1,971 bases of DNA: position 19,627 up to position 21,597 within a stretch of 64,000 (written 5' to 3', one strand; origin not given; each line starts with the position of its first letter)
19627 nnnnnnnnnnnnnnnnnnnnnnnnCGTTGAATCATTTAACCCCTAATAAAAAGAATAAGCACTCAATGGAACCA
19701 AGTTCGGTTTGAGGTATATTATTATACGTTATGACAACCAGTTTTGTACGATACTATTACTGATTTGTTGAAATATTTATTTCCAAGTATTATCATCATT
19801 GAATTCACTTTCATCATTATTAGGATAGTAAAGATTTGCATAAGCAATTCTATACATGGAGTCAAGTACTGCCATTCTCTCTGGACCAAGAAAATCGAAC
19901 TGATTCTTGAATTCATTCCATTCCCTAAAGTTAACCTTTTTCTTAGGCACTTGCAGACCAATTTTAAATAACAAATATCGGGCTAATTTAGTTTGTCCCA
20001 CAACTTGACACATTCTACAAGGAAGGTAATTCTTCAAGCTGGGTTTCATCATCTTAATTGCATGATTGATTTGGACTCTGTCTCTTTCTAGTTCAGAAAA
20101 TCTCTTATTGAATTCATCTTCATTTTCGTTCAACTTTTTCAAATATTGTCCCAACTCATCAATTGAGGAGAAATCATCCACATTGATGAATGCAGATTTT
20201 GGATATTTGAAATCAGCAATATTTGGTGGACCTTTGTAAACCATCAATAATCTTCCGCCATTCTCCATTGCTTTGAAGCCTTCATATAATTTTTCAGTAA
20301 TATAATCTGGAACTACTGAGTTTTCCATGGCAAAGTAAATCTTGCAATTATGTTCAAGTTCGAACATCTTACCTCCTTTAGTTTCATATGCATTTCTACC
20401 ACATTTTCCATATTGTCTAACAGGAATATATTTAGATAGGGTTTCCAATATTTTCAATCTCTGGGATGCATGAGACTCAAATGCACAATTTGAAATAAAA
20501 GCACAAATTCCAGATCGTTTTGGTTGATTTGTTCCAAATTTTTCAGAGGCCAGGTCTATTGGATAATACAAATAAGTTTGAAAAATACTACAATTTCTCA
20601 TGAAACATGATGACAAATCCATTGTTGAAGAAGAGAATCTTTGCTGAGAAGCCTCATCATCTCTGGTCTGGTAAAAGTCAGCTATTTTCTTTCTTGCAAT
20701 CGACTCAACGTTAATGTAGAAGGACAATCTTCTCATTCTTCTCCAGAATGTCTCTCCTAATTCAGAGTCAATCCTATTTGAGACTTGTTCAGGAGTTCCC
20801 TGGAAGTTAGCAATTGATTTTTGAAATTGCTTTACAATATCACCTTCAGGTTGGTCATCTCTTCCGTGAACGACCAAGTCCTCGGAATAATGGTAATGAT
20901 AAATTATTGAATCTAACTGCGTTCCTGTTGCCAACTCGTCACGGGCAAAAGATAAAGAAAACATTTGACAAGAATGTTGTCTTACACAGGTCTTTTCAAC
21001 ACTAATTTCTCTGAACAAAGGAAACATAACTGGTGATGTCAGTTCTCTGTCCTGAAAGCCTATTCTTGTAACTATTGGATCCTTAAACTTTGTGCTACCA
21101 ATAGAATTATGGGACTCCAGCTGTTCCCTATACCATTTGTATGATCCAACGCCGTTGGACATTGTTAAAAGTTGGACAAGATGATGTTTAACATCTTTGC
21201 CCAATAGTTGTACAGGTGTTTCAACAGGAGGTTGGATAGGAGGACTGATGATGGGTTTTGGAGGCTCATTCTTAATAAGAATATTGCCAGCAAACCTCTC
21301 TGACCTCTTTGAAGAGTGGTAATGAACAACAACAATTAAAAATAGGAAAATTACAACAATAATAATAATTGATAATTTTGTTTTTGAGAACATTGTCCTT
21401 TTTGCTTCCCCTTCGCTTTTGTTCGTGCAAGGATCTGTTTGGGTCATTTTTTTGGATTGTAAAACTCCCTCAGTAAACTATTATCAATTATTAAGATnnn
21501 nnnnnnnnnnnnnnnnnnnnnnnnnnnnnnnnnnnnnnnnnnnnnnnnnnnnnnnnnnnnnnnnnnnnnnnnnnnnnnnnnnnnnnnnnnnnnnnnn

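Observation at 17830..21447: GT10 paralogs share a conserved, roughly 250-aa N-terminal lumenal domain with a W-Y-(R/K)-(E/Q)-Q-L-E motif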

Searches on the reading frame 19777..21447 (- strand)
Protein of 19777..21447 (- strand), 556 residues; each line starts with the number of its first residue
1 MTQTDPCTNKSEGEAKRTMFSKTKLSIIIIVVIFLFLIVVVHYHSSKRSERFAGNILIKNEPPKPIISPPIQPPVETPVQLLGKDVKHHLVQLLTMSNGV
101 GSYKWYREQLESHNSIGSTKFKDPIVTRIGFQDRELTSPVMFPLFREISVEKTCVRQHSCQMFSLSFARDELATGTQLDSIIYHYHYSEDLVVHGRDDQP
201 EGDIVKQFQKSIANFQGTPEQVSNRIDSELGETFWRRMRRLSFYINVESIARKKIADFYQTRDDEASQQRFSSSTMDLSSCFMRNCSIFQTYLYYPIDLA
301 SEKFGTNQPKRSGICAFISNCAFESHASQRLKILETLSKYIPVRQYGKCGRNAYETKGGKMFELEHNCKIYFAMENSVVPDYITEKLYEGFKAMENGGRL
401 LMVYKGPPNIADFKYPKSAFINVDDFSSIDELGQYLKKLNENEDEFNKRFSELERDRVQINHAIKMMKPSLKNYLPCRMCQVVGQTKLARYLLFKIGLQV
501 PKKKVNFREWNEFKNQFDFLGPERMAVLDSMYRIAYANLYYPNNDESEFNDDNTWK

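Call 4: search_protein_families(library=pfam, proteins=[window:19777-21447:-], max_evalue=0.01)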
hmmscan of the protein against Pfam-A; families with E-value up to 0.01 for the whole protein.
window:19777-21447:- (556 aa): 1 family
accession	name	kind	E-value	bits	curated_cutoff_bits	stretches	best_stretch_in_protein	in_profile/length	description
PF00852.26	Glyco_transf_10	-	3.7e-31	108.6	23.9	1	309-487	3-170/182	Glycosyltransferase family 10 (fucosyltransferase) C-term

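Call 7: search_solved_structures(query=window:19777-21447:-, max_evalue=1, show_alignments=3)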
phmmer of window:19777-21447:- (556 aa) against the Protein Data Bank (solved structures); distinct sequences matched with E-value up to 1: 5.
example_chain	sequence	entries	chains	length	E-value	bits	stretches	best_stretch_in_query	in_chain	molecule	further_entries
8d0o_A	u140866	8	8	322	2.9e-13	52.2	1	280-447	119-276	4-galactosyl-N-acetylglucosaminide 3-alpha-L-fucosyltransferase 9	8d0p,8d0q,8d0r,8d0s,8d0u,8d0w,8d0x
9s6a_A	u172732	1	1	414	2.2e-11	46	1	308-451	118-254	Glycoprotein 3-alpha-L-fucosyltransferase A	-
7yro_A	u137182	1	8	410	3.2e-07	32.3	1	368-485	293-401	Fucosyltransferase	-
2nzw_A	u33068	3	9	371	3.7e-05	25.4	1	309-445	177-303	Alpha1,3-fucosyltransferase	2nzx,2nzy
5zoi_A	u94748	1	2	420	7.8e-05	24.4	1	309-445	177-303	Alpha-(1,3)-fucosyltransferase FucT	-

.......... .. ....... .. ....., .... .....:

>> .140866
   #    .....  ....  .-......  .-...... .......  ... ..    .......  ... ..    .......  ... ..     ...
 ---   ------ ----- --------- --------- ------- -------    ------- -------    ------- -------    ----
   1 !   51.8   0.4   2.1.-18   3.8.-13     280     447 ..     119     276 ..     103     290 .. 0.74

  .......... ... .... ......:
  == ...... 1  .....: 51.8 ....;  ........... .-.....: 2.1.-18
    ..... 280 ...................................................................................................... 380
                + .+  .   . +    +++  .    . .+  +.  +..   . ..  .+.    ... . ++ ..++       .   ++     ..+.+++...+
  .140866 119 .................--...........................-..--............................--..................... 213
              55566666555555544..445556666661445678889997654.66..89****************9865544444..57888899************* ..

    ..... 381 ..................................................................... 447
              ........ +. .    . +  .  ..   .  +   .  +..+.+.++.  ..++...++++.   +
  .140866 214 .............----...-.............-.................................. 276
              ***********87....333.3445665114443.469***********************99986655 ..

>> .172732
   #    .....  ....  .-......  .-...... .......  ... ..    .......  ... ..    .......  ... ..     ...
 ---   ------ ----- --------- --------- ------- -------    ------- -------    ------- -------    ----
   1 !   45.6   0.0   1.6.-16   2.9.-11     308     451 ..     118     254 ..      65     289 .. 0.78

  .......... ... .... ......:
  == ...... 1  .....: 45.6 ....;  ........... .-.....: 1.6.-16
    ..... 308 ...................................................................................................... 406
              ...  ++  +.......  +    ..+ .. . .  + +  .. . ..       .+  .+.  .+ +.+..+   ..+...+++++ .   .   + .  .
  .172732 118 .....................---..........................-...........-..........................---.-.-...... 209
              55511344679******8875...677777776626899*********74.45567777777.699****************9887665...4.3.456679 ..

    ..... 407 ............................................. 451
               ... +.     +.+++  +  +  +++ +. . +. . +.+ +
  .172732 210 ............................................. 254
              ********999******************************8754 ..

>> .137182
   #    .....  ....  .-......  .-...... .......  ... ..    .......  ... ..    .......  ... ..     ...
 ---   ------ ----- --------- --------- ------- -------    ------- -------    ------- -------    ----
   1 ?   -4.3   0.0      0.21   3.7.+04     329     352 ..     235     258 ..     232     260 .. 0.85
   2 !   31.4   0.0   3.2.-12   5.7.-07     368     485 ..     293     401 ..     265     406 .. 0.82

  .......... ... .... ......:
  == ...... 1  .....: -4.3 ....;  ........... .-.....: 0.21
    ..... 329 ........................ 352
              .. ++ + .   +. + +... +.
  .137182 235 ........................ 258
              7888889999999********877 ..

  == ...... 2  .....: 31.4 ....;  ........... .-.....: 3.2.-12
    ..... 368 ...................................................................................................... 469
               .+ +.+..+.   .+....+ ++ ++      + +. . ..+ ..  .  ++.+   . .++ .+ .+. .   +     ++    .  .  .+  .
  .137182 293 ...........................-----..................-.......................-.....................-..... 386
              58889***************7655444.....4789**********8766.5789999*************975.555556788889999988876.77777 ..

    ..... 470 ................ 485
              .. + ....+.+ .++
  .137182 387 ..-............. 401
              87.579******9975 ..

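Call 9: find_encoding_contigs(protein=window:19777-21447:-, flank=3000, max_places=4)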
Protein window:19777-21447:- (556 aa): no gene with exactly this product is on record in the collection.

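Call 12: find_homologous_proteins(query=window:19777-21447:-, max_evalue=0.00001)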
Query window:19777-21447:- (556 aa): 25 proteins with E <= 0.00001 among 4195 candidates.
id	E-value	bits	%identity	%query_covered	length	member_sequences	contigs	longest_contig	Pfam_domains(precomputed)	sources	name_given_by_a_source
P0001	4.2e-223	760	62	96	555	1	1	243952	PF00852.27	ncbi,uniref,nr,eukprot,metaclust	ncbi:predicted protein [Naegleria gruberi]|uniref:Fucosyltransferase n=1 Tax=Naegleria gruberi TaxID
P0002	5.6e-147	508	50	83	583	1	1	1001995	PF00852.27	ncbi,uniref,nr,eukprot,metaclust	ncbi:predicted protein [Naegleria gruberi]|uniref:Fucosyltransferase n=1 Tax=Naegleria gruberi TaxID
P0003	1.8e-123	431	44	81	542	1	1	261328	PF00852.27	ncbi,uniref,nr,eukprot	ncbi:predicted protein [Naegleria gruberi]|uniref:Fucosyltransferase n=1 Tax=Naegleria gruberi TaxID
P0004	1.9e-117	411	41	81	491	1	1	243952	PF00852.27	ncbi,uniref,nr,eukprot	ncbi:predicted protein [Naegleria gruberi]|uniref:Fucosyltransferase n=1 Tax=Naegleria gruberi TaxID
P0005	2.3e-116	407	40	88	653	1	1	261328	PF00852.27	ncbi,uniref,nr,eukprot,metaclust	ncbi:predicted protein [Naegleria gruberi]|uniref:Fucosyltransferase n=1 Tax=Naegleria gruberi TaxID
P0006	1.8e-11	61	35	24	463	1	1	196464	PF00852.27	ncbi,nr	ncbi:unnamed protein product [Closterium sp. NIES-65]|nr:unnamed protein product [Closterium sp. NIE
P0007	2.9e-11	61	34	24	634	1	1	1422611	PF00852.27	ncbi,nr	ncbi:unnamed protein product [Closterium sp. NIES-64]|nr:unnamed protein product [Closterium sp. NIE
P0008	6.3e-11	59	32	30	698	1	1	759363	PF00852.27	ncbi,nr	ncbi:unnamed protein product [Closterium sp. Naga37s-1]|nr:unnamed protein product [Closterium sp. N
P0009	7.5e-11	59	35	24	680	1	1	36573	PF00852.27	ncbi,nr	ncbi:hypothetical protein CLOP_g14385 [Closterium sp. NIES-67]|nr:hypothetical protein CLOP_g14385 [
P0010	8.1e-11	59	35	24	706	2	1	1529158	PF00852.27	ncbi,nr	ncbi:hypothetical protein CLOM_g2164 [Closterium sp. NIES-68]|nr:hypothetical protein CLOM_g2164 [Cl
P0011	1.3e-10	58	35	26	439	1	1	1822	PF17039.11,PF00852.27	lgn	-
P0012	6.3e-9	53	35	30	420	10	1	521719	PF17039.11,PF00852.27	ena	-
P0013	8.4e-9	52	33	32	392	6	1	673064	PF17039.11,PF00852.27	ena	-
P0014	1.4e-8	52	28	40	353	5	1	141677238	PF17039.11,PF00852.27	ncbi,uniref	ncbi:3-galactosyl-N-acetylglucosaminide 4-alpha-L-fucosyltransferase FUT3-like [Pelobates fuscus]|un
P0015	1.8e-8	51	29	32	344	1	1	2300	PF17039.11,PF00852.27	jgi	jgi:hypothetical protein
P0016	3.1e-8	51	32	24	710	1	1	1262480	PF00852.27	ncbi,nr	ncbi:unnamed protein product [Closterium sp. NIES-65]|nr:unnamed protein product [Closterium sp. NIE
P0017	5.7e-8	50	34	25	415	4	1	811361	PF17039.11,PF00852.27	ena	-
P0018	7.4e-8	49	30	32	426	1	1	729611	PF17039.11,PF00852.27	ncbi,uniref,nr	ncbi:hypothetical protein ILUMI_21284 [Ignelater luminosus]|uniref:Fucosyltransferase n=1 Tax=Ignela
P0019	1.0e-7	49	33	30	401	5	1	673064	PF17039.11,PF00852.27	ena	-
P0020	1.8e-7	48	35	24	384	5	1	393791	PF17039.11,PF00852.27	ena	-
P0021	2.1e-7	48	34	25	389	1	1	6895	PF17039.11,PF00852.27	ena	-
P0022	2.3e-7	48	30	26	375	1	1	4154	PF17039.11,PF00852.27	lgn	-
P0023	6.1e-7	46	27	26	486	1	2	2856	PF00852.27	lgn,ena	-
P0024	6.4e-7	46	28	39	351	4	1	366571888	PF17039.11,PF00852.27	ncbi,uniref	ncbi:4-galactosyl-N-acetylglucosaminide 3-alpha-L-fucosyltransferase FUT6-like [Pseudophryne corrobo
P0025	9.7e-7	46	35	25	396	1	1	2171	PF17039.11,PF00852.27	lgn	-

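Call 28: predict_structure(alignment_id=A3)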
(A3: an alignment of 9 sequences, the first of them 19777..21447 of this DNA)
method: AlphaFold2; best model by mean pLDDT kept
length: 556 residues; sequences in the alignment: 9
mean_pLDDT: 61.3   pTM: 0.54
mean pLDDT of the five models: 61.3, 53.0, 52.8, 52.8, 45.4
residues with pLDDT >= 90: 17; 70-90: 214; 50-70: 135; < 50: 190
segments of 3 or more residues with pLDDT < 50: 1-20, 44-80, 133-157, 186-189, 247-252, 280-312, 316-326, 346-366, 376-383, 468-474, 540-547, 549-556
pLDDT, mean of each block of 10 residues (from residue 1): 32 41 68 78 45 28 31 33 77 74 79 78 68 42 34 46 61 67 55 56 74 73 82 78 56 60 84 67 36 30 33 47 49 73 52 35 53 55 52 64 69 71 87 89 87 78 56 53 82 87 86 90 88 72 47 32
secondary structure, 60 per line:
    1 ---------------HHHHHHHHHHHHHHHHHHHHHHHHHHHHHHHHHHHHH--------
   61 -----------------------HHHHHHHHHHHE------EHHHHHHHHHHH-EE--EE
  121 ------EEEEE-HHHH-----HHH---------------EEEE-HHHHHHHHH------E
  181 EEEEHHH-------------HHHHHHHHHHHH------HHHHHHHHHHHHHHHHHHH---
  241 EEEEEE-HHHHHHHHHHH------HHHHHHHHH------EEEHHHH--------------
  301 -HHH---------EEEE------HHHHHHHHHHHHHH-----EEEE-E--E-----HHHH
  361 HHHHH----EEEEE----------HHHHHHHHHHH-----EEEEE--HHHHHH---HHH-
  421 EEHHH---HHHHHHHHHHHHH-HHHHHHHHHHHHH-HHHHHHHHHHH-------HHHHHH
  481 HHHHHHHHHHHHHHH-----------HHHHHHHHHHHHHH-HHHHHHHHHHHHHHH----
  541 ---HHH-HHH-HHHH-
elements in order: H16-52 H84-94 H103-113 E127-131 H133-136 E160-163 H165-173 E180-184 H201-212 H219-237 E241-246 H248-258 H265-273 E280-282 H283-286 E314-317 H324-337 E343-346 H357-365 E370-374 H385-395 E401-405 H408-413 H429-441 H443-455 H457-467 H475-495 H507-520 H522-536 H552-555

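Call 30: fold_search(model_id=the predicted structure, library=pdb)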
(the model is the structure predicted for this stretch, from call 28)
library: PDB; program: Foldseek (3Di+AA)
matches with E <= 10: 556; with E <= 0.001: 7
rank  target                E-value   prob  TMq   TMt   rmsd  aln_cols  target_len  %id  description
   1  8d0o_A                1.1e-06  1.00  0.26  0.43  12.0       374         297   17  Human alpha1,3-fucosyltransferase FUT9, heavy atom derivative (released 2023-05-24)
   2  7yro_G                1.1e-05  1.00  0.31  0.47  17.9       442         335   15  Crystal structure of mango fucosyltransferase 13 (released 2023-08-16)
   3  2nzw_A                2.0e-05  1.00  0.25  0.36  18.1       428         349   14  Crystal Structure of alpha1,3-Fucosyltransferase (released 2007-01-23)
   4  2nzw_C                5.7e-05  1.00  0.25  0.36  18.5       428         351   14  Crystal Structure of alpha1,3-Fucosyltransferase (released 2007-01-23)
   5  9s6a_A                2.8e-04  1.00  0.24  0.32  10.0       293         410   21  Crystal structure of Arabidopsis thaliana FUT11 complexed to GDP and G0 (released 2026-01-28)
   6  2nzw_B                2.9e-04  1.00  0.24  0.37  20.2       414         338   14  Crystal Structure of alpha1,3-Fucosyltransferase (released 2007-01-23)
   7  2nzy_A                3.4e-04  1.00  0.24  0.36  19.5       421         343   14  Crystal Structure of alpha1,3-Fucosyltransferase with GDP-fucose (released 2007-01-23)
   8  7qsg_A                3.1e-03  0.93  0.22  0.29  13.7       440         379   12  Methylmannose polysaccharide mannosyltransferase from M. hassiacum (released 2023-01-25)
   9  9dcm_B                4.8e-03  0.85  0.22  0.25  17.8       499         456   10  Sucrose-phosphate synthase from Leishmania major (released 2025-10-29)
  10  6zn1                  9.3e-03  0.85  0.24  0.29  12.2       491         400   11  Trehalose transferase bound to alpha-D-glucopyranosyl-beta-galactopyranose from Thermoproteus uzoniensis (released 2021-01-20)
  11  6n1x                  1.3e-02  0.80  0.23  0.30  12.0       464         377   10  BshA from Staphylococcus aureus complexed with UDP and N-acetylglucosamine (released 2019-08-21)
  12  3s27_B                1.9e-02  0.57  0.22  0.17  14.2       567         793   11  The crystal structure of sucrose synthase-1 from Arabidopsis thaliana and its functional implications. (released 2011-08-24)
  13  6kuw_A                2.4e-02  0.66  0.19  0.22  19.0       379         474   14  Crystal structure of human alpha2C adrenergic G protein-coupled receptor. (released 2019-12-04)
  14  3mbo_B                2.6e-02  0.87  0.27  0.35  11.7       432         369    9  Crystal Structure of the Glycosyltransferase BaBshA bound with UDP and L-malate (released 2010-09-29)
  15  3s28_B                2.9e-02  0.69  0.26  0.20  13.0       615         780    9  The crystal structure of sucrose synthase-1 in complex with a breakdown product of the UDP-glucose (released 2011-08-24)
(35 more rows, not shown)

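Call 34: find_homologous_proteins(query=A6, max_evalue=0.001)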
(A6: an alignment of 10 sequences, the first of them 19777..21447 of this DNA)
Query A6 (10 sequences) (556 aa, profile of the alignment): 35 proteins with E <= 0.001 among 5442 candidates.
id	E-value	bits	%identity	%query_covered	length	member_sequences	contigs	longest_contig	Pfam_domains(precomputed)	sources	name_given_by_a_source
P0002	7.3e-233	792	50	83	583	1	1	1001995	PF00852.27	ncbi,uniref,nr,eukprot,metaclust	ncbi:predicted protein [Naegleria gruberi]|uniref:Fucosyltransferase n=1 Tax=Naegleria gruberi TaxID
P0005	1.4e-230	785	40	88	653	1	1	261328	PF00852.27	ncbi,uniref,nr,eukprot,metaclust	ncbi:predicted protein [Naegleria gruberi]|uniref:Fucosyltransferase n=1 Tax=Naegleria gruberi TaxID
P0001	1.1e-228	778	62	96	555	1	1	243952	PF00852.27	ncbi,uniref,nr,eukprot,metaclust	ncbi:predicted protein [Naegleria gruberi]|uniref:Fucosyltransferase n=1 Tax=Naegleria gruberi TaxID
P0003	5.2e-224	763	44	81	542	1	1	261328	PF00852.27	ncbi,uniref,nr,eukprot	ncbi:predicted protein [Naegleria gruberi]|uniref:Fucosyltransferase n=1 Tax=Naegleria gruberi TaxID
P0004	1.9e-219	748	41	81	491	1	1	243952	PF00852.27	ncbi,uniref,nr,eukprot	ncbi:predicted protein [Naegleria gruberi]|uniref:Fucosyltransferase n=1 Tax=Naegleria gruberi TaxID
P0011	2.7e-18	84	35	26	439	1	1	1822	PF17039.11,PF00852.27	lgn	-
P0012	4.1e-18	83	35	30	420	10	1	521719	PF17039.11,PF00852.27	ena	-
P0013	7.3e-18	83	33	32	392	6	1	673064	PF17039.11,PF00852.27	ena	-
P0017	1.8e-17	81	34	25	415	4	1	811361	PF17039.11,PF00852.27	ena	-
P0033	3.3e-17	80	27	39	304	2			PF17039.11,PF00852.27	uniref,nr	uniref:Fucosyltransferase n=2 Tax=Pyxicephalus adspersus TaxID=30357 RepID=A0AAV2ZTM7_PYXAD|nr:TPA: 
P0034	3.5e-17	80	26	33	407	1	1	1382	PF17039.11,PF00852.27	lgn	-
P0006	5.9e-17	80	35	24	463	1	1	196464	PF00852.27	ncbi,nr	ncbi:unnamed protein product [Closterium sp. NIES-65]|nr:unnamed protein product [Closterium sp. NIE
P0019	6.9e-17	79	33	30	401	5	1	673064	PF17039.11,PF00852.27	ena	-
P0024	7.8e-17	79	28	39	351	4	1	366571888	PF17039.11,PF00852.27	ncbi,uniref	ncbi:4-galactosyl-N-acetylglucosaminide 3-alpha-L-fucosyltransferase FUT6-like [Pseudophryne corrobo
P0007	1.0e-16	79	34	24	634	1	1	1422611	PF00852.27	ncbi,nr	ncbi:unnamed protein product [Closterium sp. NIES-64]|nr:unnamed protein product [Closterium sp. NIE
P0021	1.4e-16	78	34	25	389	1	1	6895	PF17039.11,PF00852.27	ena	-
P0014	1.5e-16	78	28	40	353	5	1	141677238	PF17039.11,PF00852.27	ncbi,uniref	ncbi:3-galactosyl-N-acetylglucosaminide 4-alpha-L-fucosyltransferase FUT3-like [Pelobates fuscus]|un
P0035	1.7e-16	78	35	24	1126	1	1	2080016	PF00852.27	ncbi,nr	ncbi:unnamed protein product [Closterium sp. Yama58-4]|nr:unnamed protein product [Closterium sp. Ya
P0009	3.2e-16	77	35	24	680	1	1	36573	PF00852.27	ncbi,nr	ncbi:hypothetical protein CLOP_g14385 [Closterium sp. NIES-67]|nr:hypothetical protein CLOP_g14385 [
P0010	3.4e-16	77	35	24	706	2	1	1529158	PF00852.27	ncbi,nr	ncbi:hypothetical protein CLOM_g2164 [Closterium sp. NIES-68]|nr:hypothetical protein CLOM_g2164 [Cl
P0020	5.0e-16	77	35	24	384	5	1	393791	PF17039.11,PF00852.27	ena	-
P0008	7.0e-16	76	32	30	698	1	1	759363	PF00852.27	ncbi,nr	ncbi:unnamed protein product [Closterium sp. Naga37s-1]|nr:unnamed protein product [Closterium sp. N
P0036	1.2e-15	75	32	24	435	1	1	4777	PF17039.11,PF00852.27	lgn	-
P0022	1.0e-14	72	30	26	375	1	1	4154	PF17039.11,PF00852.27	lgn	-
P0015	2.7e-14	71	29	32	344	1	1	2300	PF17039.11,PF00852.27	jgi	jgi:hypothetical protein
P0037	5.9e-14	70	27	32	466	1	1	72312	PF17039.11,PF00852.27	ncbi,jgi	jgi:hypothetical protein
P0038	1.4e-13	68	25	39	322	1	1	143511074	PF17039.11,PF00852.27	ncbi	ncbi:3-galactosyl-N-acetylglucosaminide 4-alpha-L-fucosyltransferase FUT3-like [Mantella aurantiaca]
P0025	1.9e-13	68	35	25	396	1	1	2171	PF17039.11,PF00852.27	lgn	-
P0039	3.5e-13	67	37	19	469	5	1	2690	PF17039.11,PF00852.27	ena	-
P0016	8.2e-13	66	32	24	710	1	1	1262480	PF00852.27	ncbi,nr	ncbi:unnamed protein product [Closterium sp. NIES-65]|nr:unnamed protein product [Closterium sp. NIE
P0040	3.7e-12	64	39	13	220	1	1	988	PF00852.27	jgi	jgi:hypothetical protein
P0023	5.9e-12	63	27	26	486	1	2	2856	PF00852.27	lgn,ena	-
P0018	1.7e-11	62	30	32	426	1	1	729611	PF17039.11,PF00852.27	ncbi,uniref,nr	ncbi:hypothetical protein ILUMI_21284 [Ignelater luminosus]|uniref:Fucosyltransferase n=1 Tax=Ignela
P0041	1.2e-8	52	24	29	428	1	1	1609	PF00852.27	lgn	-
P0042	6.8e-5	40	29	25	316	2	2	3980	PF00852.27,PF18025.8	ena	-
